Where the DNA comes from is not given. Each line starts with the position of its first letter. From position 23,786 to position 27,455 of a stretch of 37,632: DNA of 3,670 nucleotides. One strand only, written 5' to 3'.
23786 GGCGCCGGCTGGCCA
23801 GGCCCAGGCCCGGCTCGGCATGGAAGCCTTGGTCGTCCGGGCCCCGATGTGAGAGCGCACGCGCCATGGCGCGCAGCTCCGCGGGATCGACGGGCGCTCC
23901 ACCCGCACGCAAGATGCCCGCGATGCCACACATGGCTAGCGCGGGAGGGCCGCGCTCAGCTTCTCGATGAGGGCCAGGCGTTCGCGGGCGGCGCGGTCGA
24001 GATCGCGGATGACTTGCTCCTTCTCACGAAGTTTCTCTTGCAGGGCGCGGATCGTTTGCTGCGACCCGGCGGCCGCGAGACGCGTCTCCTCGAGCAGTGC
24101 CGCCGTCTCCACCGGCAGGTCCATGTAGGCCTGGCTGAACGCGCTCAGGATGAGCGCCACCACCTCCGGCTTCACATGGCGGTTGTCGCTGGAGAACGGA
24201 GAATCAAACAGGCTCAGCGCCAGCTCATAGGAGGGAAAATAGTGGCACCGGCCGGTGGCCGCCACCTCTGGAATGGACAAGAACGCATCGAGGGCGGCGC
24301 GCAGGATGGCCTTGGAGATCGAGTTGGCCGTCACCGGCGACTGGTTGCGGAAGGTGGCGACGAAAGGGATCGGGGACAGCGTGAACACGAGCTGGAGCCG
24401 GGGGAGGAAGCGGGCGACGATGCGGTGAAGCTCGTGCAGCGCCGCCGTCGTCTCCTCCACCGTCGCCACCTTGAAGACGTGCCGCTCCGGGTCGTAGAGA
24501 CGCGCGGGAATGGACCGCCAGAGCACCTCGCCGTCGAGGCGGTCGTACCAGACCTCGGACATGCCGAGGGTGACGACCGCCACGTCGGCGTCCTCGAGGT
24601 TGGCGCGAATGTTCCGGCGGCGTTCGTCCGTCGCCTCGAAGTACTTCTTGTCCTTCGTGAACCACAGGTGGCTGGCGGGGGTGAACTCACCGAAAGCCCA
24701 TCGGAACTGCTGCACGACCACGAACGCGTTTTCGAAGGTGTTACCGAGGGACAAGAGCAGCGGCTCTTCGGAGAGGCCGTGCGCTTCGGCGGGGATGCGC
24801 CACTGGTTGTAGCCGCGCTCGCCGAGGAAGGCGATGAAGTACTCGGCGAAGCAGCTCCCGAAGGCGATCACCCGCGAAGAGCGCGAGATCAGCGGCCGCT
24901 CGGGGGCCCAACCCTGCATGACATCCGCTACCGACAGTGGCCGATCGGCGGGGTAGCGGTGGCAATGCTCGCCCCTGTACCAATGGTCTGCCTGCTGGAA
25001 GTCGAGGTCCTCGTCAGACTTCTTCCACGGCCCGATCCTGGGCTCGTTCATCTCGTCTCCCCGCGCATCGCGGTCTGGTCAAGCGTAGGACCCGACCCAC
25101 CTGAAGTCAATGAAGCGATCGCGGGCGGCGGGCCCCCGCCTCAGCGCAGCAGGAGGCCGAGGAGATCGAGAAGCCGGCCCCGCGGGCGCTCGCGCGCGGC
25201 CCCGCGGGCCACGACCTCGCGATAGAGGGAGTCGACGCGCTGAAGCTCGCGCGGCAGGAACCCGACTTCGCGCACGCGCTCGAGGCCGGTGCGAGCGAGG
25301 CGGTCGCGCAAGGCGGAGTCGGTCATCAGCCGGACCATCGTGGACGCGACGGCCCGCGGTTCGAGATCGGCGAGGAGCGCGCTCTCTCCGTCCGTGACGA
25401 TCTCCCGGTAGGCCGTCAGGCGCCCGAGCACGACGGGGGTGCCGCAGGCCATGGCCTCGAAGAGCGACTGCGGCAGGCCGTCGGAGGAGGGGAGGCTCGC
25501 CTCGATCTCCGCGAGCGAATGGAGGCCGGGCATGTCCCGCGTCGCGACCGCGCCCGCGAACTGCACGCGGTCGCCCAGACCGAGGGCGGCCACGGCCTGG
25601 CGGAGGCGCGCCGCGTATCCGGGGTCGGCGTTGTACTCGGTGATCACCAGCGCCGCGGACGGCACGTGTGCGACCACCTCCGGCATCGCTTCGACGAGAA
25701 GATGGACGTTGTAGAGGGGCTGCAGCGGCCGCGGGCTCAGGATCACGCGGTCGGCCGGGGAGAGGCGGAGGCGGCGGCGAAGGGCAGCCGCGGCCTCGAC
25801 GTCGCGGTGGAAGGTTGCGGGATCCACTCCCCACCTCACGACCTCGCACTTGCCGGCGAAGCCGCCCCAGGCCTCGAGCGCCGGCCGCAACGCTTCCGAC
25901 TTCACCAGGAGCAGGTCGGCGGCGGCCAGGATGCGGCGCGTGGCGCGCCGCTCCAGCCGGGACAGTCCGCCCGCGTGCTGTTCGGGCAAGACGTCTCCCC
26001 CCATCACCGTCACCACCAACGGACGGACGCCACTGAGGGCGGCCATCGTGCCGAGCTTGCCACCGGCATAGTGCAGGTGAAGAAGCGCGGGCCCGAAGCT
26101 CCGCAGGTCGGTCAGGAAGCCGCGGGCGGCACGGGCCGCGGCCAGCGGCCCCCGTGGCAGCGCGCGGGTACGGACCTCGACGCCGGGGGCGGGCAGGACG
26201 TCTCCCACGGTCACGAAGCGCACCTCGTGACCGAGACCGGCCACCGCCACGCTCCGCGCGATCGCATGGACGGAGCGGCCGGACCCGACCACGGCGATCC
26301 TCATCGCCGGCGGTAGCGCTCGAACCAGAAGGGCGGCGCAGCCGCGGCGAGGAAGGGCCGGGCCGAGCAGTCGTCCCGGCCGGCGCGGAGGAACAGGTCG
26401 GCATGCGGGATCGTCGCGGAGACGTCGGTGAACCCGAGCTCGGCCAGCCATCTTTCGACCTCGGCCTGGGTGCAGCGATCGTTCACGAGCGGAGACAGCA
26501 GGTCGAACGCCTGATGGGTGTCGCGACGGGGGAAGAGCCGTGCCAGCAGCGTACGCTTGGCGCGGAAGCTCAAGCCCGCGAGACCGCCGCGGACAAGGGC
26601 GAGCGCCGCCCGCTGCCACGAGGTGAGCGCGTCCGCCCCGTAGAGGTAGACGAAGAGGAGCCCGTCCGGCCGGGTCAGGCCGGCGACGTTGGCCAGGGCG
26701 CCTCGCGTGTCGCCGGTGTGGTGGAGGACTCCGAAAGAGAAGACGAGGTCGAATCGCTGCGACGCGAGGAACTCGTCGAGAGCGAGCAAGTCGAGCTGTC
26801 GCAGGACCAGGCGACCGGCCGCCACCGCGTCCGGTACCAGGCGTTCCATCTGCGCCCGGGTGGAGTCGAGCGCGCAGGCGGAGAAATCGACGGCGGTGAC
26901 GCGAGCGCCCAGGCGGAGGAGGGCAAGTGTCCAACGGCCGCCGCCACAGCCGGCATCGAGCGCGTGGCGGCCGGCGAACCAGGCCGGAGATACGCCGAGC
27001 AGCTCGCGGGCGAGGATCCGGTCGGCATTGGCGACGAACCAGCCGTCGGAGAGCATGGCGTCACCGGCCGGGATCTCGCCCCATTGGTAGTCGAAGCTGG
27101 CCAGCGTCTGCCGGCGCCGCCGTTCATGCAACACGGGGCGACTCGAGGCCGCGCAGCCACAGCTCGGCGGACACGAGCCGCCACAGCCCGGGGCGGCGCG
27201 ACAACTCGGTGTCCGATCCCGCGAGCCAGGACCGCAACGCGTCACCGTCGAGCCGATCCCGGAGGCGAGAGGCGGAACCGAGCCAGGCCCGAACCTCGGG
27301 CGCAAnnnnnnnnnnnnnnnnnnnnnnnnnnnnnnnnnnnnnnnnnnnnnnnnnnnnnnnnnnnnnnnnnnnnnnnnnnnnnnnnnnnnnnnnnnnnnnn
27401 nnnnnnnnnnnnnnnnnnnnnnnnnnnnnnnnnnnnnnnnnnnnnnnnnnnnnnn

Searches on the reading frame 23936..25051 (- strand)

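Call 7: search_protein_families(library=pfam, proteins=[window:23936-25051:-], max_evalue=0.001)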
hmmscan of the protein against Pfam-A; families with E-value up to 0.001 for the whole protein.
window:23936-25051:- (371 aa): 1 family
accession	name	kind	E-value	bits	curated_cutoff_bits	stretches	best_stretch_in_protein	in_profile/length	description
PF08885.17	GSCFA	-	3.6e-37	128.8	25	1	60-305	1-237/237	GSCFA family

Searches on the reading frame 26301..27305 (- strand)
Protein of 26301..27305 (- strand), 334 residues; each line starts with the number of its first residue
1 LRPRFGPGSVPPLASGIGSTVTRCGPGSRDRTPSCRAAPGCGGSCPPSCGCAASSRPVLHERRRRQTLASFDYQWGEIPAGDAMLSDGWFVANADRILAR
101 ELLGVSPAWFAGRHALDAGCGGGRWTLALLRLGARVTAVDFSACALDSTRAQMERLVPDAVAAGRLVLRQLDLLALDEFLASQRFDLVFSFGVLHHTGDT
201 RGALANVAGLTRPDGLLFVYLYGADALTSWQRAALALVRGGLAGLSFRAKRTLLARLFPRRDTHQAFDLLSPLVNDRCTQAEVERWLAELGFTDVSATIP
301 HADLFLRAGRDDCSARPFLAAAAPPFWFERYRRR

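Call 7: search_protein_families(library=pfam, proteins=[window:26301-27305:-], max_evalue=0.001)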
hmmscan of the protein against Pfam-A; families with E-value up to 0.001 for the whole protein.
window:26301-27305:- (334 aa): 6 families
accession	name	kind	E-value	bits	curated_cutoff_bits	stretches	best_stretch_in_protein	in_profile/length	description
PF08242.18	Methyltransf_12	-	3.9e-17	63.2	30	1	116-217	1-98/98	Methyltransferase domain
PF08241.18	Methyltransf_11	-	3.3e-16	60.1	21.2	1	116-219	1-95/95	Methyltransferase domain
PF13649.12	Methyltransf_25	-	3.5e-15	56.9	27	1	116-215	2-97/97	Methyltransferase domain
PF13489.12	Methyltransf_23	-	3.4e-12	46.8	27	1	93-240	4-139/164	Methyltransferase domain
PF13847.12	Methyltransf_31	-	5.5e-12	46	27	1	112-220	4-110/145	Methyltransferase domain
PF08003.17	Methyltransf_9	-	0.00066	19.2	23.8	0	111-207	115-205/315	Protein of unknown function (DUF1698)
